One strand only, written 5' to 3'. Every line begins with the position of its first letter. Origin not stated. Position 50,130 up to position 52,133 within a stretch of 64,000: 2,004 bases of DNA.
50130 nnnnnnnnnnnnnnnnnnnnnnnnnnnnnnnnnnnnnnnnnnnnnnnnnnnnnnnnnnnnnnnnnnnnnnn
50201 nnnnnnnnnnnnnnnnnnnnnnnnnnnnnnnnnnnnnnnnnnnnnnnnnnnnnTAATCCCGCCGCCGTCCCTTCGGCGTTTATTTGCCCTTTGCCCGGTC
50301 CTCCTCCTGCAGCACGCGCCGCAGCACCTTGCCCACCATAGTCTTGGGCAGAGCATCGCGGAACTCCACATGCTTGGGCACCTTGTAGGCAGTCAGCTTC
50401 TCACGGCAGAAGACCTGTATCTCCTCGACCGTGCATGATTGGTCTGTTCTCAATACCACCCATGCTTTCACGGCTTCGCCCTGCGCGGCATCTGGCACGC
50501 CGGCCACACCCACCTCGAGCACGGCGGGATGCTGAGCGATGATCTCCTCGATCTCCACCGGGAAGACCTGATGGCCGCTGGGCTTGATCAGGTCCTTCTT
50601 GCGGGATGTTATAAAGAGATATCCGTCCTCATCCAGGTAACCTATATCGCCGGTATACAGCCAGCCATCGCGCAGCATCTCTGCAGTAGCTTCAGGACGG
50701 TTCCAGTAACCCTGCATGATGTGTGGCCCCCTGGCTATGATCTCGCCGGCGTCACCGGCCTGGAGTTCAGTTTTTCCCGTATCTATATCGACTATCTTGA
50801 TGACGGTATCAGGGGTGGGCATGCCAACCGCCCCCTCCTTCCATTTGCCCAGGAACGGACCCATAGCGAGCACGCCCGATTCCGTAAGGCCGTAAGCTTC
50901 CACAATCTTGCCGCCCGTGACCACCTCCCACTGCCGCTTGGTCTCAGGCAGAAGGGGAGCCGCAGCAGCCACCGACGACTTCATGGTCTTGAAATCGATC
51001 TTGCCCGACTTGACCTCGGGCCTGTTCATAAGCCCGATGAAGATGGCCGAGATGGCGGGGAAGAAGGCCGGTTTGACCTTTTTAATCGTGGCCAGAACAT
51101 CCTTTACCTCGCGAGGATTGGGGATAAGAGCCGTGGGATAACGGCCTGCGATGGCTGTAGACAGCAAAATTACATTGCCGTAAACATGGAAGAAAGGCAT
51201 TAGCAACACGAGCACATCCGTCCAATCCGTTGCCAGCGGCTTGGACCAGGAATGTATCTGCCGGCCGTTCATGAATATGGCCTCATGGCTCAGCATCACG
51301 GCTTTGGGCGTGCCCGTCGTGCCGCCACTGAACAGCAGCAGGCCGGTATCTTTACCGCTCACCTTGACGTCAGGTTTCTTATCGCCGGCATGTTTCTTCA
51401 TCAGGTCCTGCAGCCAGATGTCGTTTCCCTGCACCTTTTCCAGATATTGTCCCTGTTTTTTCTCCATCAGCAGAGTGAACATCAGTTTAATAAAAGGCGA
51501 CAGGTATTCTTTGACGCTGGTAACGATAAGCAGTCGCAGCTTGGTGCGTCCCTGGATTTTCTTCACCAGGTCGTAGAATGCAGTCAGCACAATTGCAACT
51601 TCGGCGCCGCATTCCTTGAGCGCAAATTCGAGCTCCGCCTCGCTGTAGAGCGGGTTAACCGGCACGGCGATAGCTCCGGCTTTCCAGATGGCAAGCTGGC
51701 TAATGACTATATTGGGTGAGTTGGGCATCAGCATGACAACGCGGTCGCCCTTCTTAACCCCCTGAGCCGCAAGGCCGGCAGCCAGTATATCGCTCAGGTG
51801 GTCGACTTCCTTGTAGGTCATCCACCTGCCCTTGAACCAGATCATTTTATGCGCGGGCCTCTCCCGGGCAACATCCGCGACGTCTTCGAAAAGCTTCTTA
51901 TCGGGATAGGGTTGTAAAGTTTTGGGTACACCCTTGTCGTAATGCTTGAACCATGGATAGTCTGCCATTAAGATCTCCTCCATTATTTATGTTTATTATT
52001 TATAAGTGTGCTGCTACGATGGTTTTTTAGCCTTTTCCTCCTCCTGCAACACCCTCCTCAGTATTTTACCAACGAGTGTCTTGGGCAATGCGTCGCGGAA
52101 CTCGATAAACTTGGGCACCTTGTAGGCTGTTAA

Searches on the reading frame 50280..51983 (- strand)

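Call 8: search_protein_families(library=pfam, proteins=[window:50280-51983:-])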
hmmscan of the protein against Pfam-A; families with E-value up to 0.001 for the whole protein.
window:50280-51983:- (567 aa): 2 families
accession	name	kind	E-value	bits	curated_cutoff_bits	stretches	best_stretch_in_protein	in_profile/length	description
PF00501.34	AMP-binding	-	3.3e-79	266.9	29.9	1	38-427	4-384/384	AMP-binding enzyme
PF13193.12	AMP-binding_C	-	1.9e-20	74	24.5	1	477-552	1-76/76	AMP-binding enzyme C-terminal domain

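Call 30: search_protein_families(library=ncbifam, proteins=[window:50280-51983:-], max_evalue=1e-10)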
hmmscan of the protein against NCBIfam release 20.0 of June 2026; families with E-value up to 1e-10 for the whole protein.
window:50280-51983:- (567 aa): 105 families (the best 25 are shown)
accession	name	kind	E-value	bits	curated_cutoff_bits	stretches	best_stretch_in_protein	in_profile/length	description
NF005220.0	PRK06710.1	equivalog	5e-136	454.1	1116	1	8-565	4-556/563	long-chain-fatty-acid--CoA ligase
NF004114.0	PRK05605.1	equivalog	2.8e-132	441.9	766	1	6-561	12-568/575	long-chain-fatty-acid--CoA ligase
NF005463.0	PRK07059.1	subfamily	1.9e-125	419.4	869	1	9-561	3-555/557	long-chain-fatty-acid--CoA ligase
NF006523.0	PRK08974.1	equivalog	1.4e-120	403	884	1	10-565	4-556/561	long-chain-fatty-acid--CoA ligase FadD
NF006181.0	PRK08314.1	subfamily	3.2e-118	395.4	705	1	8-565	4-557/563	long-chain-fatty-acid--CoA ligase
NF004837.0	PRK06187.1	subfamily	5.2e-118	394.6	476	1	35-562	14-522/531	long-chain-fatty-acid--CoA ligase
NF004229.0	PRK05677.1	subfamily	2.2e-116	389.6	879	1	11-565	6-558/563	long-chain-fatty-acid--CoA ligase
NF006442.0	PRK08751.1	equivalog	1.8e-106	356.8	1023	1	8-561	4-557/560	long-chain fatty acid--CoA ligase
NF009139.0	PRK12492.1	equivalog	1.9e-103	346.9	1018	1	31-560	29-560/562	long-chain-fatty-acid--CoA ligase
NF004822.0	PRK06178.1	equivalog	3.8e-101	339.4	782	1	12-561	19-566/571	acyl-CoA synthetase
NF006182.0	PRK08316.1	subfamily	4.8e-92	309.1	663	1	38-561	20-516/523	fatty acyl-CoA synthetase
NF005702.0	PRK07514.1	subfamily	2.6e-91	306.5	558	2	197-561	143-499/506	malonyl-CoA synthase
NF009233.0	PRK12583.1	subfamily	2.3e-90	303.6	832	1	32-560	21-548/558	fatty acid CoA ligase family protein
NF005801.1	PRK07656.1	equivalog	5.3e-83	279.4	657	1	35-558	7-499/500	FadD3 family acyl-CoA ligase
NF005714.0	PRK07529.1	subfamily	1.8e-81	274.4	632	1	55-562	64-576/640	acyl-CoA synthetase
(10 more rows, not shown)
